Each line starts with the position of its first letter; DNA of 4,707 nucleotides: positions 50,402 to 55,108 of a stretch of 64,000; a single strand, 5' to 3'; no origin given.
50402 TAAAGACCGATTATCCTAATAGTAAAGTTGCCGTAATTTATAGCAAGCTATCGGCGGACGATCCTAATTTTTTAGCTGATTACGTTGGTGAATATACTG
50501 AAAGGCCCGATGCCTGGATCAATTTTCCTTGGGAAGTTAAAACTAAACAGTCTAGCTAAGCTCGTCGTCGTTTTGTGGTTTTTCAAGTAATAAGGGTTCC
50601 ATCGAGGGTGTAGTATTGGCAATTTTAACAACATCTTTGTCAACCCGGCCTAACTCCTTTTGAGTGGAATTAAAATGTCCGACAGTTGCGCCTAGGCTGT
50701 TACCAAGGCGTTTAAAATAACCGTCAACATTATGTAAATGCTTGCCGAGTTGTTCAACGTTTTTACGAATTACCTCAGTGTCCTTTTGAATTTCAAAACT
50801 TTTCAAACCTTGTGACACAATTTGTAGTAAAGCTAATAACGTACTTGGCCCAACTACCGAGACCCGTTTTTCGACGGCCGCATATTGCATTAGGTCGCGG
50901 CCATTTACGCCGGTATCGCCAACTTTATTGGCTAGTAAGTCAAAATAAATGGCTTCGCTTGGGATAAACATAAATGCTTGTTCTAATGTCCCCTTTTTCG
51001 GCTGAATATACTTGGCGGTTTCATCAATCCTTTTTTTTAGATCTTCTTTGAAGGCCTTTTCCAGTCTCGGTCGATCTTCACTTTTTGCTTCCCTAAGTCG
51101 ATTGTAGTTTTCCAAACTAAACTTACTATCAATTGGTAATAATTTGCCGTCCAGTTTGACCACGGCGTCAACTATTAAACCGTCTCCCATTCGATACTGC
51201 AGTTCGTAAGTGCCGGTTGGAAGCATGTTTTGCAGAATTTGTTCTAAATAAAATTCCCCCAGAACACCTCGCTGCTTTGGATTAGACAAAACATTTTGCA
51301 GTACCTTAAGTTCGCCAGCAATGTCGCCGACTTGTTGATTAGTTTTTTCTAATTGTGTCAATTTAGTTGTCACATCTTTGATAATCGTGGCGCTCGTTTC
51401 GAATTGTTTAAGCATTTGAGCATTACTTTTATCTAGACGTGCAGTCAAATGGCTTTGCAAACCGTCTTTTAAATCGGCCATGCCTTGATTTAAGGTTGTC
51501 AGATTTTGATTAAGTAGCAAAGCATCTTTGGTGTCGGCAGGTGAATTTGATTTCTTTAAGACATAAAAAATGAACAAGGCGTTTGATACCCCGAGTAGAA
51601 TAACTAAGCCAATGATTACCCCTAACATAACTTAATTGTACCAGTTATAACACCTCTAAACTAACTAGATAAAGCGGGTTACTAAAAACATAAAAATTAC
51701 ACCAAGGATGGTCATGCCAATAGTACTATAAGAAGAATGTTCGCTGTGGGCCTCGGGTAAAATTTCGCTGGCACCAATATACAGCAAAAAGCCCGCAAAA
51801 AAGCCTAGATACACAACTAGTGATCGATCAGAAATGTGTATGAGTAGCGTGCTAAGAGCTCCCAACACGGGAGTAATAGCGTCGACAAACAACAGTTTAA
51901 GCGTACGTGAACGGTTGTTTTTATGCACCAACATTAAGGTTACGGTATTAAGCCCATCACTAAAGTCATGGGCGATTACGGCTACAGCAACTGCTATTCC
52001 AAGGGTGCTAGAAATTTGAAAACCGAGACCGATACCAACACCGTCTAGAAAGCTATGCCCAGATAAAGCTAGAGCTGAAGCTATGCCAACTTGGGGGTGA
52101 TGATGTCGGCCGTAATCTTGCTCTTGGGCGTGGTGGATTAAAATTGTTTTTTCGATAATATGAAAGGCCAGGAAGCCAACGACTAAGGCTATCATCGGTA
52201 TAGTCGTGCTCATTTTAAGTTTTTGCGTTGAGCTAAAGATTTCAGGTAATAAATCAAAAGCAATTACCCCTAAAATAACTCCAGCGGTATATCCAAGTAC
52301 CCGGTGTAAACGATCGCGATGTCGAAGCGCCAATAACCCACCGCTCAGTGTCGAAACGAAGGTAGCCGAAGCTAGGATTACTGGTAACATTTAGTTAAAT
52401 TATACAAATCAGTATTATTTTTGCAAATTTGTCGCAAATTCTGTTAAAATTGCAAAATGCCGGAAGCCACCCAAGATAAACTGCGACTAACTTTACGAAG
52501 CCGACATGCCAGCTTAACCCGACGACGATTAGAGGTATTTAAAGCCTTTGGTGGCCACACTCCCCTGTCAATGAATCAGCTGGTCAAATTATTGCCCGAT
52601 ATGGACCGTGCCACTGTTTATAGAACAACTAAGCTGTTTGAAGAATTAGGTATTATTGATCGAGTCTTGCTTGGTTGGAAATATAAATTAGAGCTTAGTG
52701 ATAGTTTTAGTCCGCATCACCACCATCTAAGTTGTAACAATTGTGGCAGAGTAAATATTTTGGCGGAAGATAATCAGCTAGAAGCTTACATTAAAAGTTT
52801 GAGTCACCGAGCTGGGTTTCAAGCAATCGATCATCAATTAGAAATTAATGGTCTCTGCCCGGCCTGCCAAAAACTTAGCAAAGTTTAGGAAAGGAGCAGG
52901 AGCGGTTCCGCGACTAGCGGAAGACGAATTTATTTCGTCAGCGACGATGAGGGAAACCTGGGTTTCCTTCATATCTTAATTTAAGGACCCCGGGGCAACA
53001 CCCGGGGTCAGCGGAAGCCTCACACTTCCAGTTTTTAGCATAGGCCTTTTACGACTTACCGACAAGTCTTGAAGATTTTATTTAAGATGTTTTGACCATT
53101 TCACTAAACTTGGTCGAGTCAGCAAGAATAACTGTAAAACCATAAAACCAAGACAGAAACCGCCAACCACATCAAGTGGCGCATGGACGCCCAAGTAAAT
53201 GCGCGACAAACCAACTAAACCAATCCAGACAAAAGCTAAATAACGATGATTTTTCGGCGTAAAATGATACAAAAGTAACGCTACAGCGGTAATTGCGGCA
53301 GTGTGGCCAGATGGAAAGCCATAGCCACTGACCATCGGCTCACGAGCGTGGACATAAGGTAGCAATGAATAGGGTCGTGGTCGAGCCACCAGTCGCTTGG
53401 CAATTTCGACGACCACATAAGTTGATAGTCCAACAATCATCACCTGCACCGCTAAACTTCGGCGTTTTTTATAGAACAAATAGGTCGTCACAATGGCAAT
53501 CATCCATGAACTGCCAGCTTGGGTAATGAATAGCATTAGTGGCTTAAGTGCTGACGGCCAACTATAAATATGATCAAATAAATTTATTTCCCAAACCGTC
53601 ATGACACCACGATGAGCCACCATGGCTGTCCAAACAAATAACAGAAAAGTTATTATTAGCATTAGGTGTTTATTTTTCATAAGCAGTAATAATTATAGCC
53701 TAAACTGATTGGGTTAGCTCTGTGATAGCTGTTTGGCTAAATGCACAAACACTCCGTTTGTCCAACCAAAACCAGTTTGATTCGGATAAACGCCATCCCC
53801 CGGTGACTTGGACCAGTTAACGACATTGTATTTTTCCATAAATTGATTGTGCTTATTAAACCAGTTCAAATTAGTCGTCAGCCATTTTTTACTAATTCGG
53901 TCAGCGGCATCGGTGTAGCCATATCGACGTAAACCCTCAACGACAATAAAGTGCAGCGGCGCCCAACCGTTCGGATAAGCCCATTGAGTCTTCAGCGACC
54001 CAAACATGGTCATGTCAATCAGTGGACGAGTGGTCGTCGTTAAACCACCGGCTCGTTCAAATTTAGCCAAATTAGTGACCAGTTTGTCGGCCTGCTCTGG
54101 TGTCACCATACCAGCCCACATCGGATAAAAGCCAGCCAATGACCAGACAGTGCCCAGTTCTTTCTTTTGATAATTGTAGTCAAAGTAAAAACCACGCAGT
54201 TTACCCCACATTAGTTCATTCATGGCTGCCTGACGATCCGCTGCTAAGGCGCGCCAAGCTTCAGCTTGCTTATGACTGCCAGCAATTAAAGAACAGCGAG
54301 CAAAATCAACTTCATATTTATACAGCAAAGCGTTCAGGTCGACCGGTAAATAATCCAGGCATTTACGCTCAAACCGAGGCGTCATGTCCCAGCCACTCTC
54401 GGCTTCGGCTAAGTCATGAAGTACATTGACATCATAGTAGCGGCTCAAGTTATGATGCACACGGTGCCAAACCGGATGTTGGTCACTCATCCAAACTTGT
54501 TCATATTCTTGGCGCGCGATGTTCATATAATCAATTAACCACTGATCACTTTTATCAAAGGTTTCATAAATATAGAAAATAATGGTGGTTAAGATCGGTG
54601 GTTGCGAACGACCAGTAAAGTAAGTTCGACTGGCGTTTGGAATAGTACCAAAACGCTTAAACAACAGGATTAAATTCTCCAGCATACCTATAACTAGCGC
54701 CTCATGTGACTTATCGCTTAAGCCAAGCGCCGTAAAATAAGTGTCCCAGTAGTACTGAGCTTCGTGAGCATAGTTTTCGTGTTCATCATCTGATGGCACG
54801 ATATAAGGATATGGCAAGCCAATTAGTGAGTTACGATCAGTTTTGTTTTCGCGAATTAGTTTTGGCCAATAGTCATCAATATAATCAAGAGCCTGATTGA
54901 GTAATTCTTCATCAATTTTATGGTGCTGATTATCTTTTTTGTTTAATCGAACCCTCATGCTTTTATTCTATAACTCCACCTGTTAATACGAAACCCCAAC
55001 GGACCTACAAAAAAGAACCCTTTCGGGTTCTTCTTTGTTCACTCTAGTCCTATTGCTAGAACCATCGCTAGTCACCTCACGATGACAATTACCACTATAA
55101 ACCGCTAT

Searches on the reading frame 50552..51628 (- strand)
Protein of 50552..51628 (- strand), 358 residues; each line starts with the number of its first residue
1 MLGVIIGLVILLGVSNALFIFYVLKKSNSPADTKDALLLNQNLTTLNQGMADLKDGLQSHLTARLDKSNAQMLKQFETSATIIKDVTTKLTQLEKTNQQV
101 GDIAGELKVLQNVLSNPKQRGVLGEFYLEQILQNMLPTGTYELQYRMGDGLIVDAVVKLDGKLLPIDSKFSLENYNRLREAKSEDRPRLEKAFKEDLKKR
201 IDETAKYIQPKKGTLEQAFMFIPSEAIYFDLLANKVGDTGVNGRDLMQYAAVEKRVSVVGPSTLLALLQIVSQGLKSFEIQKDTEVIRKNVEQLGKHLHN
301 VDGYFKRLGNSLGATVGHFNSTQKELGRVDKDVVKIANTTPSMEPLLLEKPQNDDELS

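Call 20: search_protein_families(library=pfam, proteins=[window:50552-51628:-], max_evalue=0.01)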
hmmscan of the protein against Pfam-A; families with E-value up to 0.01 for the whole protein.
window:50552-51628:- (358 aa): 3 families
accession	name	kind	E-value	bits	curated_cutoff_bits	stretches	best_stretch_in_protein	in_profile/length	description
PF02646.22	RmuC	-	2.7e-51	174.9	26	1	57-335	6-276/291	RmuC family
PF06419.17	COG6_N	-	8.2e-05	23.2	27.4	0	55-101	14-60/114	Conserved oligomeric complex COG6, N-terminal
PF07889.17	DUF1664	-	0.0029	18.1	34.6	0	40-113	47-116/124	Protein of unknown function (DUF1664)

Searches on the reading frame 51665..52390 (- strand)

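Call 20: search_protein_families(library=pfam, proteins=[window:51665-52390:-], max_evalue=0.01)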
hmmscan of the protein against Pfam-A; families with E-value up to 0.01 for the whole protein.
window:51665-52390:- (241 aa): 2 families
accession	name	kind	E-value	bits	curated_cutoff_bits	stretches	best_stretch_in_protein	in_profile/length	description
PF02535.28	Zip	-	6.6e-20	72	35.1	2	101-237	177-322/323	ZIP Zinc transporter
PF01036.24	Bac_rhodopsin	-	0.00058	19.8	24.6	1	151-222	89-161/224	Bacteriorhodopsin-like protein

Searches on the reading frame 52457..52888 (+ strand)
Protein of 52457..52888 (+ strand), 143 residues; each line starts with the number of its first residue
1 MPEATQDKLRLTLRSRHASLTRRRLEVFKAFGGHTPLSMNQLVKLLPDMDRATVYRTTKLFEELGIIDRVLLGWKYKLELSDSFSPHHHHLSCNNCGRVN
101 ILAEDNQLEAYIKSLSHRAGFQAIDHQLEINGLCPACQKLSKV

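Call 20: search_protein_families(library=pfam, proteins=[window:52457-52888:+], max_evalue=0.01)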
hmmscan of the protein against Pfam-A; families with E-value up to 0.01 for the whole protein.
window:52457-52888:+ (143 aa): 5 families
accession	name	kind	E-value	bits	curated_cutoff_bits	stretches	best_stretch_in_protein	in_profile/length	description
PF01475.25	FUR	-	2.1e-16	60.6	23.1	1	40-130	32-120/121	Ferric uptake regulator family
PF25212.1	HVO_A0114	-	0.0011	19.1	27.6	1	17-69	17-68/84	HVO_A0114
PF25213.1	HVO_A0261_N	-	0.0024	18.2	35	1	22-77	11-62/86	HVO_A0261 N-terminal domain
PF12840.13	HTH_20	-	0.004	17.5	27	1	24-69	6-50/51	Helix-turn-helix domain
PF09339.16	HTH_IclR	-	0.0056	16.9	22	0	23-69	4-50/52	IclR helix-turn-helix domain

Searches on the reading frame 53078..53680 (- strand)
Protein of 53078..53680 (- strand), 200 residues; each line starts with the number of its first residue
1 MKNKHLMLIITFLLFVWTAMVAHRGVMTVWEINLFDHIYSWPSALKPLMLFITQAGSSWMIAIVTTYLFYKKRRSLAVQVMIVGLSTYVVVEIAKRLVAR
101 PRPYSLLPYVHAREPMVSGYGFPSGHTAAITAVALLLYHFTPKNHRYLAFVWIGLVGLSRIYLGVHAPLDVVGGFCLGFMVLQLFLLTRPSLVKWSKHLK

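Call 20: search_protein_families(library=pfam, proteins=[window:53078-53680:-], max_evalue=0.01)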
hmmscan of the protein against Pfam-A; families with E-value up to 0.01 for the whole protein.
window:53078-53680:- (200 aa): 3 families
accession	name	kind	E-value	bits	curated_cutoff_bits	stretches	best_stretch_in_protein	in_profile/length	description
PF01569.27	PAP2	-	3e-23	82.5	27.2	1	81-189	6-125/130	PAP2 superfamily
PF14378.12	PAP2_3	-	1.7e-05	25.2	27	1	51-181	62-187/190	PAP2 superfamily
PF14360.12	PAP2_C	-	0.0091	17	27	1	124-182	8-69/74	PAP2 superfamily C-terminal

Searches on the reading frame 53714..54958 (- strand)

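Call 6: search_protein_families(library=ncbifam, proteins=[window:53714-54958:-], max_evalue=1)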
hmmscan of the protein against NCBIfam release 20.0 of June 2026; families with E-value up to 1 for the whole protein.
window:53714-54958:- (414 aa): 4 families
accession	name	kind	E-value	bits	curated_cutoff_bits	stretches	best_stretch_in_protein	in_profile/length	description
NF009773.0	PRK13270.1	subfamily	2.9e-68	230.7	512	2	179-407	313-542/549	alpha,alpha-trehalase TreF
NF009775.0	PRK13272.1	equivalog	7.2e-66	222.9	941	2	178-408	304-534/558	alpha,alpha-trehalase TreA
NF009774.0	PRK13271.1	subfamily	1.2e-61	209.3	560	2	182-407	306-532/569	alpha,alpha-trehalase TreA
NF007525.0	PRK10137.1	equivalog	0.00011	20.6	625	1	206-379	581-761/790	alpha-glucosidase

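Call 7: search_protein_families(library=pfam, proteins=[window:53714-54958:-], max_evalue=1)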
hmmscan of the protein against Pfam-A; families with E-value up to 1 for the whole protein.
window:53714-54958:- (414 aa): 2 families
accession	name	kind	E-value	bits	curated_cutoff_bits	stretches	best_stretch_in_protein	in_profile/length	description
PF01204.24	Trehalase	-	6.2e-92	309.5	21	2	181-409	282-509/512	Trehalase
PF22422.2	MGH1-like_GH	-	5.5e-15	56.2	27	1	181-378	155-341/356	Mannosylglycerate hydrolase MGH1-like glycoside hydrolase domain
